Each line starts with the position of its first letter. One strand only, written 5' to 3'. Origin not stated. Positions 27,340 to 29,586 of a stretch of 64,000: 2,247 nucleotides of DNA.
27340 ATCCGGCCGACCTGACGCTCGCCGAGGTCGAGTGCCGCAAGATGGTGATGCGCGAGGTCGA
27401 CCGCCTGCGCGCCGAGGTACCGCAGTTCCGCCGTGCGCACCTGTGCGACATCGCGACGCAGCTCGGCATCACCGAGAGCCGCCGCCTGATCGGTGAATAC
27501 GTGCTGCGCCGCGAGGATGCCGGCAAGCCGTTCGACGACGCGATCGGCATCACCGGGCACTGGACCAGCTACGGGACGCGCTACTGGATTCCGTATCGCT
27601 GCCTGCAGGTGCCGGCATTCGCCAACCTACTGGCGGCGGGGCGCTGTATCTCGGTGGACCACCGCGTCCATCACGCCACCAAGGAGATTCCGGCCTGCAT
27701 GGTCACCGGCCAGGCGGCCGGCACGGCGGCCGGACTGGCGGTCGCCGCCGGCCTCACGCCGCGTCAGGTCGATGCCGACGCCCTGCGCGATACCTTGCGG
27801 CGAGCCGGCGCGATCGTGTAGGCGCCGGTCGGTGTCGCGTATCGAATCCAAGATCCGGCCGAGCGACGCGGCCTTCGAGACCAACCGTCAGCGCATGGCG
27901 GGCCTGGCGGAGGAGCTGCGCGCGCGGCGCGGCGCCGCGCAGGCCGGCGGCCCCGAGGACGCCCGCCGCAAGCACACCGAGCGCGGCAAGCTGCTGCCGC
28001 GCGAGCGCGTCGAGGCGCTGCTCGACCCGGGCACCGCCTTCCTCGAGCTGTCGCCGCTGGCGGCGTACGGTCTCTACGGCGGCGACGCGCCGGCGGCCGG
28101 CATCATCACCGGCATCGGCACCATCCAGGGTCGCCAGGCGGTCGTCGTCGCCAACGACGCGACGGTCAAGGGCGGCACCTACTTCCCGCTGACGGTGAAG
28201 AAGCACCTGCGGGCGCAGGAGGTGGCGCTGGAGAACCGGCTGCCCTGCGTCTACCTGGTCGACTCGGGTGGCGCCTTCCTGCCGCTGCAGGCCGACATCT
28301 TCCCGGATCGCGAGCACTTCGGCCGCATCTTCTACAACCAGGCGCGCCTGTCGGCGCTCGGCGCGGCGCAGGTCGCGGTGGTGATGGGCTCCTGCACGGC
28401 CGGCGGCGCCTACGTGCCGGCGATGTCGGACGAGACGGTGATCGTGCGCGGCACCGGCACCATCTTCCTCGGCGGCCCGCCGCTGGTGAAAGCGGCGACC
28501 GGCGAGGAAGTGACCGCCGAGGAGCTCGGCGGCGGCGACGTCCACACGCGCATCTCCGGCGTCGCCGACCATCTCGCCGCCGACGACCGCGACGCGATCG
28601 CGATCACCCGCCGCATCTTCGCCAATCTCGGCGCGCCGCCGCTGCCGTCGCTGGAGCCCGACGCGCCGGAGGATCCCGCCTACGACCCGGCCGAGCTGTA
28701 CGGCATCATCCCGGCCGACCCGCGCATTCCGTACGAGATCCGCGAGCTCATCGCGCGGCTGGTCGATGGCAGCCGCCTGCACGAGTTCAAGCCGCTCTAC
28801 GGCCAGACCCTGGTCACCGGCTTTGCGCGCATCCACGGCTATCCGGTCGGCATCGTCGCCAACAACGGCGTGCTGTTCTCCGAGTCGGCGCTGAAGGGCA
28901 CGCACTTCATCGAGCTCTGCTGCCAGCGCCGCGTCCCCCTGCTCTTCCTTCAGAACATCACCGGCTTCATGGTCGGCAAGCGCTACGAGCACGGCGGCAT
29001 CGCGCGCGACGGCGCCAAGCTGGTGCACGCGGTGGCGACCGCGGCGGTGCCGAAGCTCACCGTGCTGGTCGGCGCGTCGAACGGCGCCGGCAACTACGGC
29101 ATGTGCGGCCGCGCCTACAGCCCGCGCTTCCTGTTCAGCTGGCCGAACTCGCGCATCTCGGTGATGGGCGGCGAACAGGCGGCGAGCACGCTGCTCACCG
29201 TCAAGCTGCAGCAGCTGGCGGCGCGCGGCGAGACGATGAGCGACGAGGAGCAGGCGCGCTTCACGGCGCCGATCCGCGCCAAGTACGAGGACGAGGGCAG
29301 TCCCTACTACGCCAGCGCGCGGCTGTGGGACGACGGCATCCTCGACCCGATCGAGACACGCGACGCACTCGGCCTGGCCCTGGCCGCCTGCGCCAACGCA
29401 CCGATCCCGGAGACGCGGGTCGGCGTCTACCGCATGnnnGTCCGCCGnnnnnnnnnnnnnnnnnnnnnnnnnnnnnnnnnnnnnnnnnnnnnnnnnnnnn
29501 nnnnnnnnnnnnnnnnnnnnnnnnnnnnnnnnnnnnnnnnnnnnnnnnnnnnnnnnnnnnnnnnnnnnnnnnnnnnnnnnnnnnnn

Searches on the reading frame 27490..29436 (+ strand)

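Call 75: search_protein_families(library=pfam, proteins=[window:27490-29436:+], max_evalue=0.00001)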
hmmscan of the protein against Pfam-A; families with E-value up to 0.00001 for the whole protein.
window:27490-29436:+ (649 aa): 2 families
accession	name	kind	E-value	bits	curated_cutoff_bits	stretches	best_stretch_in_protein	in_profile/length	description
PF01039.27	Carboxyl_trans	-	1.6e-150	502.5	22.3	1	162-639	2-483/493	Carboxyl transferase domain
PF03255.19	ACCA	-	5.1e-07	29.6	23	0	204-319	93-213/310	Acetyl co-enzyme A carboxylase carboxyltransferase-like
